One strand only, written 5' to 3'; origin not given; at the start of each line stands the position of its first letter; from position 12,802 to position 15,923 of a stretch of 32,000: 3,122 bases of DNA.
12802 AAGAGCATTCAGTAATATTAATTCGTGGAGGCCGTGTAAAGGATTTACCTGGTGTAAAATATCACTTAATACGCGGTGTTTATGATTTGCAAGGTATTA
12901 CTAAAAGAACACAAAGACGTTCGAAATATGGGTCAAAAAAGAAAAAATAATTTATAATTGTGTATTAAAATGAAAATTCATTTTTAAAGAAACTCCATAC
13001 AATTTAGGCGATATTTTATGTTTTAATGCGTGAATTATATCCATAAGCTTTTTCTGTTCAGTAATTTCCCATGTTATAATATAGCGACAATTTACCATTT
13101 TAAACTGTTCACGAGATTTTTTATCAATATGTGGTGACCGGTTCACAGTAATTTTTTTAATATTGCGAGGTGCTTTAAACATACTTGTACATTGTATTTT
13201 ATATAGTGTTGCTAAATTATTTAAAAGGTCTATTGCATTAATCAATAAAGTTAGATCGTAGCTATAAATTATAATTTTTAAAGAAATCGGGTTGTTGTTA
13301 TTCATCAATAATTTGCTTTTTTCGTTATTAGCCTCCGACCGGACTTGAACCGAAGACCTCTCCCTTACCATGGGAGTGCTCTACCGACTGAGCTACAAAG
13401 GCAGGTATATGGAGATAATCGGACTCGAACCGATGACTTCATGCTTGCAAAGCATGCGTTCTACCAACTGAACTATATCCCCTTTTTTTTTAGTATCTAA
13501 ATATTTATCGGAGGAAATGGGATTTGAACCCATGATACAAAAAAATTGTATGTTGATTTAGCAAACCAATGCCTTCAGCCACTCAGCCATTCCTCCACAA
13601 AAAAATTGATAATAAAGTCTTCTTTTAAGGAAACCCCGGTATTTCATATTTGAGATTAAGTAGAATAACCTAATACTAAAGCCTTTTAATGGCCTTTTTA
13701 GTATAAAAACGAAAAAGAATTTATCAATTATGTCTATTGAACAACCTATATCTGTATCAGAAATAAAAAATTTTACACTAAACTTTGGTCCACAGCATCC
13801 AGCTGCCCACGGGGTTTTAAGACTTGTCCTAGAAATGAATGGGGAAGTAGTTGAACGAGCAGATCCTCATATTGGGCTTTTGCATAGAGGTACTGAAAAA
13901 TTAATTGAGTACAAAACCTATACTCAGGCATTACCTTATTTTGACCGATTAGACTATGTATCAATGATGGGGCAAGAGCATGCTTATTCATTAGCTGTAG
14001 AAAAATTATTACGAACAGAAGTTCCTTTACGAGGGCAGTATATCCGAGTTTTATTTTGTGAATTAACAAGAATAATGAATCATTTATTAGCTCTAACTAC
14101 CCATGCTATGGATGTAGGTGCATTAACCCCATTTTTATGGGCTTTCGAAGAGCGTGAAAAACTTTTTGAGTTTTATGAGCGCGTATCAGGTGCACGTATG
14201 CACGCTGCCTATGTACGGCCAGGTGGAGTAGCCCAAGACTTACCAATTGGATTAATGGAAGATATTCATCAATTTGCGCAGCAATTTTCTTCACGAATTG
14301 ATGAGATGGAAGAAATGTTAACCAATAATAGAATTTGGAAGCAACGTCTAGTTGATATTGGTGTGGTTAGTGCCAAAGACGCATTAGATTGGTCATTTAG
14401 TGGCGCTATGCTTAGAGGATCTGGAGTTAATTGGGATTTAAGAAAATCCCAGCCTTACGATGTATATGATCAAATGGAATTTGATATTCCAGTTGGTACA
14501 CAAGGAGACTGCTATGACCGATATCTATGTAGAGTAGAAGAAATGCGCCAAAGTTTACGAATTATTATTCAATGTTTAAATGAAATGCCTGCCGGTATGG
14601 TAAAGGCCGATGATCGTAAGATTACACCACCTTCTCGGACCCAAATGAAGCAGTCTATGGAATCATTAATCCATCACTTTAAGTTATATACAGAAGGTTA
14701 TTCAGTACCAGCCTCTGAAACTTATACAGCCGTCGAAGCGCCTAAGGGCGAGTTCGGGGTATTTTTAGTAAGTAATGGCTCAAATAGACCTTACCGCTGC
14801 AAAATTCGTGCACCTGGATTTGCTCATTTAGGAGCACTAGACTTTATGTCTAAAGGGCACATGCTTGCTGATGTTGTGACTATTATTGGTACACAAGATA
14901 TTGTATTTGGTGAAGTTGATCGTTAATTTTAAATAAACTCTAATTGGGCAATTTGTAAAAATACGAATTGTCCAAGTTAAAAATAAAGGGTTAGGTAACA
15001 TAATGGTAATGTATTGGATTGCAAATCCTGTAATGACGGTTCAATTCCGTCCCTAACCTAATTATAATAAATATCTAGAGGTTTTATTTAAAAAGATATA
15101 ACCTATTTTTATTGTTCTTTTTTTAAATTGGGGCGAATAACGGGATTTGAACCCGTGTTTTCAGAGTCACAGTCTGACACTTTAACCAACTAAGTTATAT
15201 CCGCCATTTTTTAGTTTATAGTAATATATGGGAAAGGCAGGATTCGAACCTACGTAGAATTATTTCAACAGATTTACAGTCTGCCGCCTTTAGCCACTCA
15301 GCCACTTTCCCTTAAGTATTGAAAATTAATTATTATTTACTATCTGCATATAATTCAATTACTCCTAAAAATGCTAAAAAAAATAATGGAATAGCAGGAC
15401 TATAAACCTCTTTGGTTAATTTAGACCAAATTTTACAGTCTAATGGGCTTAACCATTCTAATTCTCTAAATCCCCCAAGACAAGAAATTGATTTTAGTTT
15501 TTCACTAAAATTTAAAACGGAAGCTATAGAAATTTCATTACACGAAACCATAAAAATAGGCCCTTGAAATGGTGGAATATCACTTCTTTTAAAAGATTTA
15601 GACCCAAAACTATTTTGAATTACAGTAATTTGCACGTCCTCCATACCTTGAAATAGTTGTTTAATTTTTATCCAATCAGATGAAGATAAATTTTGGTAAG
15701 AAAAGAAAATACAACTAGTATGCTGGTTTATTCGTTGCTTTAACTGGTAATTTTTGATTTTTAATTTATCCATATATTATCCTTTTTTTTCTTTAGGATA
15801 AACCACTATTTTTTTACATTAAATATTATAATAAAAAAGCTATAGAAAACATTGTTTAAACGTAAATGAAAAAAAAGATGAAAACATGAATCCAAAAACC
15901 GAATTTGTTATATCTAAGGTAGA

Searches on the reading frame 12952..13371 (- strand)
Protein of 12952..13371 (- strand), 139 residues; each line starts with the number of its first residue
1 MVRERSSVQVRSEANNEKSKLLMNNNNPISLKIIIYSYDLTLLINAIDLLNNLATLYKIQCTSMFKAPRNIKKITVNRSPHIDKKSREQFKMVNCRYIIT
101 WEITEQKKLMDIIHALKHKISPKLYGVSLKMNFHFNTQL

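Call 14: search_protein_families(library=pfam, proteins=[window:12952-13371:-], max_evalue=0.01)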
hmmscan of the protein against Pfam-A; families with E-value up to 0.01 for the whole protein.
window:12952-13371:- (139 aa): 1 family
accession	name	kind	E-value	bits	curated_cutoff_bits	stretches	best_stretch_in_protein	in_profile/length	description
PF00338.27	Ribosomal_S10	-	5e-12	46.4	21.2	1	33-122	2-91/98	Ribosomal protein S10p/S20e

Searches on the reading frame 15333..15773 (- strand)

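Call 14: search_protein_families(library=pfam, proteins=[window:15333-15773:-], max_evalue=0.01)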
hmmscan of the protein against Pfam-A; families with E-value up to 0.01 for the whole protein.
window:15333-15773:- (146 aa): 1 family
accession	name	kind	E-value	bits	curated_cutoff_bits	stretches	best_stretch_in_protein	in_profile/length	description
PF00466.25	Ribosomal_L10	-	0.00047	20.6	22.8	1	10-80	12-86/100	Ribosomal protein L10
